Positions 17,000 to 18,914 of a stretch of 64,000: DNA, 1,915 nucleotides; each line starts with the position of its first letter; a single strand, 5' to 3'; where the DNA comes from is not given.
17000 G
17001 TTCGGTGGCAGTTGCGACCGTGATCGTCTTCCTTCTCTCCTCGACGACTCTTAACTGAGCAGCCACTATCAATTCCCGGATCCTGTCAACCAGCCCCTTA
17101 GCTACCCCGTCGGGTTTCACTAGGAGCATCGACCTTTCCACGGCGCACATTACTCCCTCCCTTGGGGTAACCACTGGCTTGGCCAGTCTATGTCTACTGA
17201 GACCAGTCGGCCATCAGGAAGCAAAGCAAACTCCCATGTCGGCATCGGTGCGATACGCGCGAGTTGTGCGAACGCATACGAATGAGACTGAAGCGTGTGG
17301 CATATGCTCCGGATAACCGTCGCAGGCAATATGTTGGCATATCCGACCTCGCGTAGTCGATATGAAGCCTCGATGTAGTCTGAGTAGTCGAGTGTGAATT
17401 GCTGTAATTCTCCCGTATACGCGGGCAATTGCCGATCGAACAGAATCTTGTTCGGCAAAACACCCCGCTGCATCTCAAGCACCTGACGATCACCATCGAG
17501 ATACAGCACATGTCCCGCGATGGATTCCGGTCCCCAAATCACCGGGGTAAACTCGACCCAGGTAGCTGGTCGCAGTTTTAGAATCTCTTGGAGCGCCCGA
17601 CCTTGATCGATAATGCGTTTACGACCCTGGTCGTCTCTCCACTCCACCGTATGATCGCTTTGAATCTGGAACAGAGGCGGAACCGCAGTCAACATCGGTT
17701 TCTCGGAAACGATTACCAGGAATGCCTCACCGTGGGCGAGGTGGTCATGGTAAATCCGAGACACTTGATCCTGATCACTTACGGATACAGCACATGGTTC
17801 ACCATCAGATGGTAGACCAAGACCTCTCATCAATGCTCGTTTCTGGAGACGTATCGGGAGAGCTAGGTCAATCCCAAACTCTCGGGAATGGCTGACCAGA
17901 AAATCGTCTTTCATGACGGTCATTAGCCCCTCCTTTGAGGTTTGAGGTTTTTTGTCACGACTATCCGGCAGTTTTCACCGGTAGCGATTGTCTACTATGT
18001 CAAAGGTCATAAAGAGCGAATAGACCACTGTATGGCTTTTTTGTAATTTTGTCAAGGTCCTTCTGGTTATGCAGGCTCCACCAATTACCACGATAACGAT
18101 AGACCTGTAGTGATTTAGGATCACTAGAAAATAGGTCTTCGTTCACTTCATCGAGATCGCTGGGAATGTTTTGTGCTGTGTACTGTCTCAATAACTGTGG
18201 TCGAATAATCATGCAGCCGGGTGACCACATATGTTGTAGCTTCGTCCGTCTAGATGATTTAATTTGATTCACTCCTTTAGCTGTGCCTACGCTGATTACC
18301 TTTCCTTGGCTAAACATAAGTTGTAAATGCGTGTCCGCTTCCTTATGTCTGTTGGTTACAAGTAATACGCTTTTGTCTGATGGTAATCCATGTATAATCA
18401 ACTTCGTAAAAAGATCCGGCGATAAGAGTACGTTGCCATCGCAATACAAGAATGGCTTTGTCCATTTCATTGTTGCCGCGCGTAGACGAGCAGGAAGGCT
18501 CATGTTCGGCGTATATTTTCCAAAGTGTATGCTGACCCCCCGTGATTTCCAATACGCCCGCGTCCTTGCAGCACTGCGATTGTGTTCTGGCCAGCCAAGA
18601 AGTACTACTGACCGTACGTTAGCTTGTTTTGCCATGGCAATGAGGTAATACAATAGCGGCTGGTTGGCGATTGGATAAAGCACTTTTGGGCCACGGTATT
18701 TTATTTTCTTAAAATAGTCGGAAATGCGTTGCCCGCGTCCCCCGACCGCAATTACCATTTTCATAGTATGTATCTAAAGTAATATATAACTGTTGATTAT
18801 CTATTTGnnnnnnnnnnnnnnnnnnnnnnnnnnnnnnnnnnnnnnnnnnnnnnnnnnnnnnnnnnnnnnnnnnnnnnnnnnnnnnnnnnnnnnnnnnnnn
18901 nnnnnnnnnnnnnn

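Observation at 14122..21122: AT-rich nucleotide-sugar modification operon with a Nudix-DegT aminotransferase fusion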

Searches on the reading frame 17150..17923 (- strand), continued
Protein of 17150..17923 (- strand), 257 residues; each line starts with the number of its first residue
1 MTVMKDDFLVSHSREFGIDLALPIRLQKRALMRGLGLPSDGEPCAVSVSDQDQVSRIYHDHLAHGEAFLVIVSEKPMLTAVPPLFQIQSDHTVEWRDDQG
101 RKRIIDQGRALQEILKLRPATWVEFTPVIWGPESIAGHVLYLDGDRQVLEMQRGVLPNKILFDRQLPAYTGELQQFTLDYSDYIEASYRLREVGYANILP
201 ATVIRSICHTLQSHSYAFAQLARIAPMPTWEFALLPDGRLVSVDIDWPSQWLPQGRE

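Call 100: search_protein_families(library=pfam, proteins=[L078:3703-4665:+, L078:4706-5557:+, L079:8709-9941:+, L079:2901-4496:+, L079:4486-5481:+, L079:858-2120:+, L079:2113-2898:+, L092:3312-4589:+, L090:605-1810:+, L088:110-823:+], max_evalue=0.001)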
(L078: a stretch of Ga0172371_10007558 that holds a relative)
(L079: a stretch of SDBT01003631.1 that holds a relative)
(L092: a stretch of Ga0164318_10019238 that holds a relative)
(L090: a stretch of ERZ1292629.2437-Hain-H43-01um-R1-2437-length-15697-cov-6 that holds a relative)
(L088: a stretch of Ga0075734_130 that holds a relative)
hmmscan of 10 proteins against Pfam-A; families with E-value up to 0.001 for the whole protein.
L078:3703-4665:+ (320 aa): 9 families
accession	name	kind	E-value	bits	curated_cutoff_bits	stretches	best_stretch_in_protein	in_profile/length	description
PF13847.12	Methyltransf_31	-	6e-15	55.6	27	1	119-227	3-115/145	Methyltransferase domain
PF13649.12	Methyltransf_25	-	4.8e-14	53.3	27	1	123-218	1-97/97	Methyltransferase domain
PF08241.18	Methyltransf_11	-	2.8e-12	47.5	21.2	1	125-221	2-94/95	Methyltransferase domain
PF13489.12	Methyltransf_23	-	1.2e-11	45.1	27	1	117-269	20-163/164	Methyltransferase domain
PF08242.18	Methyltransf_12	-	8.7e-10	39.7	30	1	126-220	5-98/98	Methyltransferase domain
PF03848.20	TehB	-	8.8e-10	38.8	20.4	1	102-219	13-129/193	Tellurite resistance protein TehB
PF08003.17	Methyltransf_9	-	2.9e-06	26.9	23.8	1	114-222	110-217/315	Protein of unknown function (DUF1698)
PF05891.18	Methyltransf_PK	-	4.7e-05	23.5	27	1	114-221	50-158/218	AdoMet dependent proline di-methyltransferase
PF00891.24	Methyltransf_2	-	9.9e-05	22.2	22.3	1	118-221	63-163/210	O-methyltransferase domain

L078:4706-5557:+ (283 aa): 1 family
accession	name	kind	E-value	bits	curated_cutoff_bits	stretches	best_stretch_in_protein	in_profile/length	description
PF01784.24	DUF34_NIF3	-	9.2e-26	91.4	23.4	1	40-264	22-235/256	Duf34/NIF3 (NGG1p interacting factor 3)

L079:8709-9941:+ (410 aa): 1 family
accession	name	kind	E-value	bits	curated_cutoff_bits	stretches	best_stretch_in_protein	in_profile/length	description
PF00293.34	NUDIX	-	4.8e-05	23.8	21.1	1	18-129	5-118/134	NUDIX domain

L079:2901-4496:+ (531 aa): 2 families
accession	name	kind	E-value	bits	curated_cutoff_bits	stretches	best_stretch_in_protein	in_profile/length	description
PF08245.18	Mur_ligase_M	-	3.4e-39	135.3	24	1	194-381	1-200/200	Mur ligase middle domain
PF02875.26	Mur_ligase_C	-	2.9e-08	35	28.4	1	405-518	5-125/127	Mur ligase, glutamate ligase domain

L079:4486-5481:+ (331 aa): 2 families
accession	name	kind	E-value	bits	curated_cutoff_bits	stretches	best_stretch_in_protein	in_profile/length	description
PF02388.22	FemAB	-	1.9e-37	129.5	24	3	217-321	301-404/406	FemAB family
PF13480.13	Acetyltransf_6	-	3.6e-08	34.1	22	1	149-275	2-136/143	Acetyltransferase (GNAT) domain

L079:858-2120:+ (420 aa): 2 families
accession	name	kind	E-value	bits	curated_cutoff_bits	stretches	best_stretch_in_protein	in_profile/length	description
PF00587.30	tRNA-synt_2b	-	1.9e-31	110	29.3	1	219-397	8-179/179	tRNA synthetase class II core domain (G, H, P, S and T)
PF02403.27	Seryl_tRNA_N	-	1.3e-22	80.5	28.2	1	1-104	1-106/108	Seryl-tRNA synthetase N-terminal domain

L079:2113-2898:+ (261 aa): 10 families
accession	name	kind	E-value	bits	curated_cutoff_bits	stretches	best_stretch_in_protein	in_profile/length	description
PF00561.26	Abhydrolase_1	-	3.3e-36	125.6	25.8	1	26-246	1-243/245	alpha/beta hydrolase fold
PF12697.13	Abhydrolase_6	-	1.7e-22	81.6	26.3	1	28-251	1-214/217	Alpha/beta hydrolase family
PF12146.15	Hydrolase_4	-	2e-18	67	27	1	27-246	6-237/239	Serine aminopeptidase, S33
PF01738.24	DLH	-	7.6e-08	32.6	21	1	25-60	13-49/217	Dienelactone hydrolase family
PF06342.18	DUF1057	-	1.1e-07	31.7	21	1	27-220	37-230/297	Alpha/beta hydrolase of unknown function (DUF1057)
PF20434.5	BD-FAE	-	1.3e-06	28.5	26.8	1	24-227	12-214/215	BD-FAE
PF12695.13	Abhydrolase_5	-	1e-05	25.8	27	0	88-125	53-89/164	Alpha/beta hydrolase family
PF02230.22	Abhydrolase_2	-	9e-05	22.8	23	0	16-59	5-49/217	Phospholipase/Carboxylesterase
PF07224.18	Chlorophyllase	-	0.00015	21.1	26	1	20-111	37-135/301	Chlorophyllase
PF20408.4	Abhydrolase_11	-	0.00025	21.3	27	0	27-119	4-101/193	Alpha/beta hydrolase domain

L092:3312-4589:+ (425 aa): 1 family
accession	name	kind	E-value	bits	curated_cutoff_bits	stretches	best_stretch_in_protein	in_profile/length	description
PF02541.22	Ppx-GppA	-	6.4e-08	32.8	27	1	75-171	58-152/285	Ppx/GppA phosphatase family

L090:605-1810:+ (401 aa): 2 families
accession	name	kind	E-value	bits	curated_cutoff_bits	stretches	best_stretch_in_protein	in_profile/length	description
PF00293.34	NUDIX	-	7.7e-13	49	21.1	1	18-133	7-123/134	NUDIX domain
PF12804.13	NTP_transf_3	-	1.3e-05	25.9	27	1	157-242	1-81/160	MobA-like NTP transferase domain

L088:110-823:+ (237 aa): 1 family
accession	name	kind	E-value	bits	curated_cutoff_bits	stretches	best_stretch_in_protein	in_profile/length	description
PF13384.12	HTH_23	-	1.6e-05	25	24.6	1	25-57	9-40/50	Homeodomain-like domain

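Call 103: find_related_loci(query=A3, collection=viral_contigs, flank=8000)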
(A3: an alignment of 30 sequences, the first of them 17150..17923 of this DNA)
Query A3 (257 aa) in viral_contigs; peptide patterns used: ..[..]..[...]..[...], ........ (x = any residue, [..] = any of these).
159 stretches matched a pattern, but none encodes a relative of the query by tblastn (E <= 1e-3).

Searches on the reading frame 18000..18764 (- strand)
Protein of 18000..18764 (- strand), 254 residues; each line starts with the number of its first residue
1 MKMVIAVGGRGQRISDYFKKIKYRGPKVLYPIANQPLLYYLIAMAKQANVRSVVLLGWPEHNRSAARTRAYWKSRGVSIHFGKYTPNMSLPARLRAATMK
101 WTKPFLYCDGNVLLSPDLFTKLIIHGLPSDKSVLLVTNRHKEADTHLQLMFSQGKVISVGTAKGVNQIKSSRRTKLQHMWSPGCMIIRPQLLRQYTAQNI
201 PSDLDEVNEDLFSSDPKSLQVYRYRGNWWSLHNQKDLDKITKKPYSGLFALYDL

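Call 3: search_protein_families(library=pfam, proteins=[window:18000-18764:-], max_evalue=0.01)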
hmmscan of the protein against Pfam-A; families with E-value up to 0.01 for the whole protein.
window:18000-18764:- (254 aa): 1 family
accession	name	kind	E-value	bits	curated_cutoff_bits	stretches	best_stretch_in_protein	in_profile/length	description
PF12804.13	NTP_transf_3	-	4.9e-05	24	27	1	4-139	2-124/160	MobA-like NTP transferase domain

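Call 4: search_protein_families(library=ncbifam, proteins=[window:18000-18764:-], max_evalue=0.01)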
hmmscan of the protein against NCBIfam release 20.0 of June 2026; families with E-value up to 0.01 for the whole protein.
window:18000-18764:- (254 aa): 5 families
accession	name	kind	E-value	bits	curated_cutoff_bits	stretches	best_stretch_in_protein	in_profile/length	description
TIGR03992.1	Arch_glmU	subfamily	7.2e-07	28.4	292.1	1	1-143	1-133/393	bifunctional sugar-1-phosphate nucleotidylyltransferase/acetyltransferase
NF052502.1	man1P_GTase_Rv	exception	0.00017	20.5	440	1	3-55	3-51/352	mannose-1-phosphate guanylyltransferase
TIGR01208.1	rmlA_long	equivalog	0.00084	18.3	320.25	1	2-56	1-51/353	glucose-1-phosphate thymidylyltransferase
NF045761.1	NAMPUrTaseMurU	equivalog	0.0032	17.4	250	0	1-117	1-113/226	N-acetylmuramate alpha-1-phosphate uridylyltransferase MurU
NF010933.0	PRK14353.1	equivalog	0.0093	14.6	505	1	21-65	19-63/453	bifunctional UDP-N-acetylglucosamine diphosphorylase/glucosamine-1-phosphate N-acetyltransferase GlmU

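Call 21: search_solved_structures(query=A2, max_evalue=1)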
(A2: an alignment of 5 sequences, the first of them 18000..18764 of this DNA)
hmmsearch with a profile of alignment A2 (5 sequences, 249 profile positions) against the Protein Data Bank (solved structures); distinct sequences matched with E-value up to 1: 35.
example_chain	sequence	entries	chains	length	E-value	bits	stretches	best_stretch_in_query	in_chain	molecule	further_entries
8yre_A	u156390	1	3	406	0.00017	24.5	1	8-73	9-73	ADP-glucose pyrophosphorylase family protein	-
5vmk_A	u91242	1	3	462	0.00076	22.3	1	6-98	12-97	Bifunctional protein GlmU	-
5xhw_A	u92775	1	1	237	0.0034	20.1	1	7-81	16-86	Putative 6-deoxy-D-mannoheptose pathway protein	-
6jq8_A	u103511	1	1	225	0.0045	19.8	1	7-77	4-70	Putative 6-deoxy-D-mannoheptose pathway protein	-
6mnu_A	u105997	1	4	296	0.005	19.6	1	7-64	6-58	UTP--glucose-1-phosphate uridylyltransferase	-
5b04_I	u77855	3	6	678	0.0061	19.3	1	23-215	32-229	Probable translation initiation factor eIF-2B subunit epsilon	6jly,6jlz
2v0h_A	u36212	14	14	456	0.0065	19.2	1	8-74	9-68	BIFUNCTIONAL PROTEIN GLMU | GLUCOSAMINE-1-PHOSPHATE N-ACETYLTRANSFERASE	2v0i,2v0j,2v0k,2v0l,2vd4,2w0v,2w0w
9mh4_A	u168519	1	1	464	0.011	18.4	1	6-74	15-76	Bifunctional protein GlmU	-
3fww_A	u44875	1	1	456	0.013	18.3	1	6-61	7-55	Bifunctional protein glmU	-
4fce_A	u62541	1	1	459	0.013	18.3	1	6-61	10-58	Bifunctional protein GlmU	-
9y3p_A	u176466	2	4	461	0.013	18.3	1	29-167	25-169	Translation initiation factor eIF2B subunit epsilon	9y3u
1jyk_A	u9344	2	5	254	0.028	17.2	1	15-120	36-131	CTP:phosphocholine Cytidylyltransferase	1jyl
6o81_A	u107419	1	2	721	0.028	17.1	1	29-167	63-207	Translation initiation factor eIF-2B subunit epsilon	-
6ezo_I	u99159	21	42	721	0.029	17.1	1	29-167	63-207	Human eukaryotic initiation factor EIF2B epsilon subunits | Translation initiation factor eIF-2B subunit epsilon | Translation initiation factor eIF2B subunit e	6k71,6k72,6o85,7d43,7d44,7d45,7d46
6caj_B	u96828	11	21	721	0.029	17.1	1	29-167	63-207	Translation initiation factor eIF-2B subunit epsilon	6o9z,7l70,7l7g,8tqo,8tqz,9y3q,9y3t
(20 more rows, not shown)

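Call 51: search_protein_families(library=padloc, proteins=[window:18000-18764:-], max_evalue=0.001)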
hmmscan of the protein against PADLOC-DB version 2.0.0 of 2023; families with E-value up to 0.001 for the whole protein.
window:18000-18764:- (254 aa): 0 families

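Call 52: search_protein_families(library=phrogs, proteins=[window:18000-18764:-], max_evalue=0.001)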
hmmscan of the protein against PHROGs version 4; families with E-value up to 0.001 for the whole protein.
window:18000-18764:- (254 aa): 1 family
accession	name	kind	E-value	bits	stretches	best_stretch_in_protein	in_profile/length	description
phrog_3980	-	unknown function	6.1e-05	22.8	1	1-62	3-60/495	-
